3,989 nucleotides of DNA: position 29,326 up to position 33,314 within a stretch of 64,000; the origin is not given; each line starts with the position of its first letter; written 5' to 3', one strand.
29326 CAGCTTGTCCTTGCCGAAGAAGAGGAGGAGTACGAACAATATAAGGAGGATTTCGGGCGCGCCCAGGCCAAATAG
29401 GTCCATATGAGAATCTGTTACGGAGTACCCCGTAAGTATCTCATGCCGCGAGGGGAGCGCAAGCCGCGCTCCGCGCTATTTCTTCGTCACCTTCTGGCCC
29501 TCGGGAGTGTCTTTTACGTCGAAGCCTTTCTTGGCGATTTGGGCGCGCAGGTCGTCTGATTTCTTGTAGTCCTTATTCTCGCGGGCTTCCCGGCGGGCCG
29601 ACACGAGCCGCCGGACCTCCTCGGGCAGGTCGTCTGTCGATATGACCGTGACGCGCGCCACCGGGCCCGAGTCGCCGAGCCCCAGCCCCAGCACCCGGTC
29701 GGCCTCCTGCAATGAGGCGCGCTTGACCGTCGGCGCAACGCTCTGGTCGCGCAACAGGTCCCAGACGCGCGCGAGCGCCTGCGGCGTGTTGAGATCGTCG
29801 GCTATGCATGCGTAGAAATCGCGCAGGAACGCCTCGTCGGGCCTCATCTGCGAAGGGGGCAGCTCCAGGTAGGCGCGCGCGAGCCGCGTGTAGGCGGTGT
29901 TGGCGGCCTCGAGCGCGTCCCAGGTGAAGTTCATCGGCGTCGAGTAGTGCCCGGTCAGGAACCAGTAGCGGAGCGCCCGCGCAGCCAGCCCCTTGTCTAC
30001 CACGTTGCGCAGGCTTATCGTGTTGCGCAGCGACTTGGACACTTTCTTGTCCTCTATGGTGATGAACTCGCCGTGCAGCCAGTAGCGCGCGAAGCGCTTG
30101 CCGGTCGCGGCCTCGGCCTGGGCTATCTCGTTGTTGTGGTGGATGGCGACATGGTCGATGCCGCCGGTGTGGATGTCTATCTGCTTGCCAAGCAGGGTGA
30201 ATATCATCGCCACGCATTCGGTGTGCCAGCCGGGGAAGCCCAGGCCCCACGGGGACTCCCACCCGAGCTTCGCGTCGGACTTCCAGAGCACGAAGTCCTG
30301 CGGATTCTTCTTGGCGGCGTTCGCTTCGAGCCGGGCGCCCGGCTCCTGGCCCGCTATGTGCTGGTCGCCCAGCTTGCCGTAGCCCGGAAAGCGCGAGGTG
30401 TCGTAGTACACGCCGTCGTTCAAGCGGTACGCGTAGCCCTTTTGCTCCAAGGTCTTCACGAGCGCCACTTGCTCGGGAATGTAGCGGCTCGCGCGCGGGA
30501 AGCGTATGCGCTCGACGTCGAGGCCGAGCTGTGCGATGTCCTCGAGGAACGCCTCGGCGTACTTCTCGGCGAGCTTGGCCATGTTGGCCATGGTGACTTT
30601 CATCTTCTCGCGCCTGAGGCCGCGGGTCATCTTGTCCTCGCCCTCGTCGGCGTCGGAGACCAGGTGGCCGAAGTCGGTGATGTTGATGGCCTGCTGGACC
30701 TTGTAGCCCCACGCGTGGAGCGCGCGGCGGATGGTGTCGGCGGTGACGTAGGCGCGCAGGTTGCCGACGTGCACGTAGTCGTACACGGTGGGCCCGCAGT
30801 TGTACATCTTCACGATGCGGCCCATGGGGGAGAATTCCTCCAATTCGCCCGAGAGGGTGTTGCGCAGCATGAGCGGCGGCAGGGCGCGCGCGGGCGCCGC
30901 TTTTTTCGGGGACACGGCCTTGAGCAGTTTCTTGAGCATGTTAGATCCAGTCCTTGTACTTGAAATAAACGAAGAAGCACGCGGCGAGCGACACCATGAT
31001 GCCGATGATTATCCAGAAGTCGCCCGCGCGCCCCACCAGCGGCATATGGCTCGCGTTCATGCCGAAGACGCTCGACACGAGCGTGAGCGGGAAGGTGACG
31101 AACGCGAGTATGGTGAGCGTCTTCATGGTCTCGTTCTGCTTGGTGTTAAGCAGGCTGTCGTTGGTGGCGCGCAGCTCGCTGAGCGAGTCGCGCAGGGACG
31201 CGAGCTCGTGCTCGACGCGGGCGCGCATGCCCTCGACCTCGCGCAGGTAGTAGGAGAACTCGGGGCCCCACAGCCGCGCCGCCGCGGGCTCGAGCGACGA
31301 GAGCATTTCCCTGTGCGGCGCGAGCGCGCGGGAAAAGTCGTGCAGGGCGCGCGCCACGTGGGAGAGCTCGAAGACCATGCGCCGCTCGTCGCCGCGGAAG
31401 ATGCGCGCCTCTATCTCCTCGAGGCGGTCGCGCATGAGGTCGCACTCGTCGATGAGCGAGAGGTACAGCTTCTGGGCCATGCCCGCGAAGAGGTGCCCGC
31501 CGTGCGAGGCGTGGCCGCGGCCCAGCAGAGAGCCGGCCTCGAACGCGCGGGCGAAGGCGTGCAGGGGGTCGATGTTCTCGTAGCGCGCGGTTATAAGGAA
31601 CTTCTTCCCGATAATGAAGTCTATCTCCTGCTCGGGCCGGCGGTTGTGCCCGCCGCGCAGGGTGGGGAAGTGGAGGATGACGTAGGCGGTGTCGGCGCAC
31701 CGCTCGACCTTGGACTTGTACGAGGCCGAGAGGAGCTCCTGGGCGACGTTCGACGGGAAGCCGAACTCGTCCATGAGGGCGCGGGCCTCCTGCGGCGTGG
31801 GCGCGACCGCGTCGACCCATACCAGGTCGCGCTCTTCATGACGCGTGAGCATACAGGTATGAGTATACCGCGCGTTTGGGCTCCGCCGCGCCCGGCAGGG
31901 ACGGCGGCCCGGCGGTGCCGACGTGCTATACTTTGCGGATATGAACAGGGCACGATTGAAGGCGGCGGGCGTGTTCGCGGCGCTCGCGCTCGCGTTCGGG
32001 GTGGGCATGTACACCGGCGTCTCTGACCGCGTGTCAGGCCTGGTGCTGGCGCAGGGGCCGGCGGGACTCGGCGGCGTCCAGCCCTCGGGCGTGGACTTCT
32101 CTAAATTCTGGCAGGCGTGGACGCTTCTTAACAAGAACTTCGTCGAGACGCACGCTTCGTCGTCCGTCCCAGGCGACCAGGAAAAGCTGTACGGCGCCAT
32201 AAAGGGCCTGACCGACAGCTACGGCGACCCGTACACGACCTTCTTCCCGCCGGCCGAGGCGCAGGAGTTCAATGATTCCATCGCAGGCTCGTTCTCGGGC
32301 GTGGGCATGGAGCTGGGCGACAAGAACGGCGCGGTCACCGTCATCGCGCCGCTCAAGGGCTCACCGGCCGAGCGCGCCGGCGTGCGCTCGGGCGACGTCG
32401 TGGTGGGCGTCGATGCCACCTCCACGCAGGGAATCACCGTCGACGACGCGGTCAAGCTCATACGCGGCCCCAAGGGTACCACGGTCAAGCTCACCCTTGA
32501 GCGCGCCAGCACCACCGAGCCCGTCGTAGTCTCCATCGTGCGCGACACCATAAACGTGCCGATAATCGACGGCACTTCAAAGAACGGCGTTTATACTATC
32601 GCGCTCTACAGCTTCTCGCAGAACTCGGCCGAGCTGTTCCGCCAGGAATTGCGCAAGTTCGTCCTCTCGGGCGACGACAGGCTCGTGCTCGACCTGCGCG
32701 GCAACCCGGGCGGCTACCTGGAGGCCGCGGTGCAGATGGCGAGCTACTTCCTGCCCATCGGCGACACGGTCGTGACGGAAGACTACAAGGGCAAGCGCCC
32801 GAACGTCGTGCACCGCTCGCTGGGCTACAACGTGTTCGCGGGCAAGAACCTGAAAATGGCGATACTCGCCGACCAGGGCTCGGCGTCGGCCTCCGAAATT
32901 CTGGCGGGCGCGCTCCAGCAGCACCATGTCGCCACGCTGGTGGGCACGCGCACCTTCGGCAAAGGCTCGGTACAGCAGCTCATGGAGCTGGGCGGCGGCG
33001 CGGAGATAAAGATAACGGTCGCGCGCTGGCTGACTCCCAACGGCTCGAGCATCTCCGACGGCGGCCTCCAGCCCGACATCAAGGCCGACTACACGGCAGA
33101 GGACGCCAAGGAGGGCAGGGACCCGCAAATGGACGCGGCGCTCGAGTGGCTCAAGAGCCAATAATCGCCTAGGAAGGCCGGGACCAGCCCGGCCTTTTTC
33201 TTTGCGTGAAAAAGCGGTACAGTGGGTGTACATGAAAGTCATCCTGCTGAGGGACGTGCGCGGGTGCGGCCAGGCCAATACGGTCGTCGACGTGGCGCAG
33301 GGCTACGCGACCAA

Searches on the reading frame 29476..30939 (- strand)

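Call 79: search_protein_families(library=pfam, proteins=[window:29476-30939:-], max_evalue=0.00001)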
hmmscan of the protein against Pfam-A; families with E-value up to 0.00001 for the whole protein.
window:29476-30939:- (487 aa): 5 families
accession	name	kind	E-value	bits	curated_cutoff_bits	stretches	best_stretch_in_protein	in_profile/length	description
PF01406.26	tRNA-synt_1e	-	1.3e-87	294.4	27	1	42-347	9-300/301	tRNA synthetases class I (C) catalytic domain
PF23493.1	CysS_C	-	5.6e-10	39.6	23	1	435-483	1-49/51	Cysteinyl-tRNA ligase anticodon binding domain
PF09334.17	tRNA-synt_1g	-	4.9e-09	35.9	20.1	0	276-344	304-372/391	tRNA synthetases class I (M)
PF01921.24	tRNA-synt_1f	-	2.9e-06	26.9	27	0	48-143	28-127/360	tRNA synthetases class I (K)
PF00133.28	tRNA-synt_1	-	8.7e-06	25.2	22.7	0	258-338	333-413/414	tRNA synthetases class I (I, L, M and V)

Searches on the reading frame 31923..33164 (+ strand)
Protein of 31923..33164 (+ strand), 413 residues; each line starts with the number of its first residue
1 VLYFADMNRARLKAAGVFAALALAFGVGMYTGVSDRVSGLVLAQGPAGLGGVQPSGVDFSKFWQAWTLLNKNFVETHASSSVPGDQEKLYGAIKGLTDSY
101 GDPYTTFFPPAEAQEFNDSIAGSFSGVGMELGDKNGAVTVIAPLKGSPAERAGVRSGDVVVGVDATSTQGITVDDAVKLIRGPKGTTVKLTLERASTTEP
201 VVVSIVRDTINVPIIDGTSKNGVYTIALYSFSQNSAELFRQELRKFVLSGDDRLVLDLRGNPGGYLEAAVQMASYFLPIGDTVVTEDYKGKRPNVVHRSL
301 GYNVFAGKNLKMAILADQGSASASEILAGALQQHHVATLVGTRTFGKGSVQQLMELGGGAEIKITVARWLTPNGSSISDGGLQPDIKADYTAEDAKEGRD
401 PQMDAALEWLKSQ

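Call 79: search_protein_families(library=pfam, proteins=[window:31923-33164:+], max_evalue=0.00001)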
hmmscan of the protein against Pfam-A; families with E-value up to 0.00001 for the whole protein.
window:31923-33164:+ (413 aa): 4 families
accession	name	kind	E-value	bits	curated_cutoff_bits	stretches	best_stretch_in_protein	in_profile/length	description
PF03572.23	Peptidase_S41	-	1e-45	155.7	24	1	226-387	5-164/165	Peptidase family S41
PF17820.7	PDZ_6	-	5e-12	45.8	27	1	141-194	3-54/54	PDZ domain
PF00595.29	PDZ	-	1.9e-10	41.4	23.2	1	125-192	12-80/81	PDZ domain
PF13180.12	PDZ_2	-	3.7e-07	30.8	27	1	127-203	3-78/80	PDZ domain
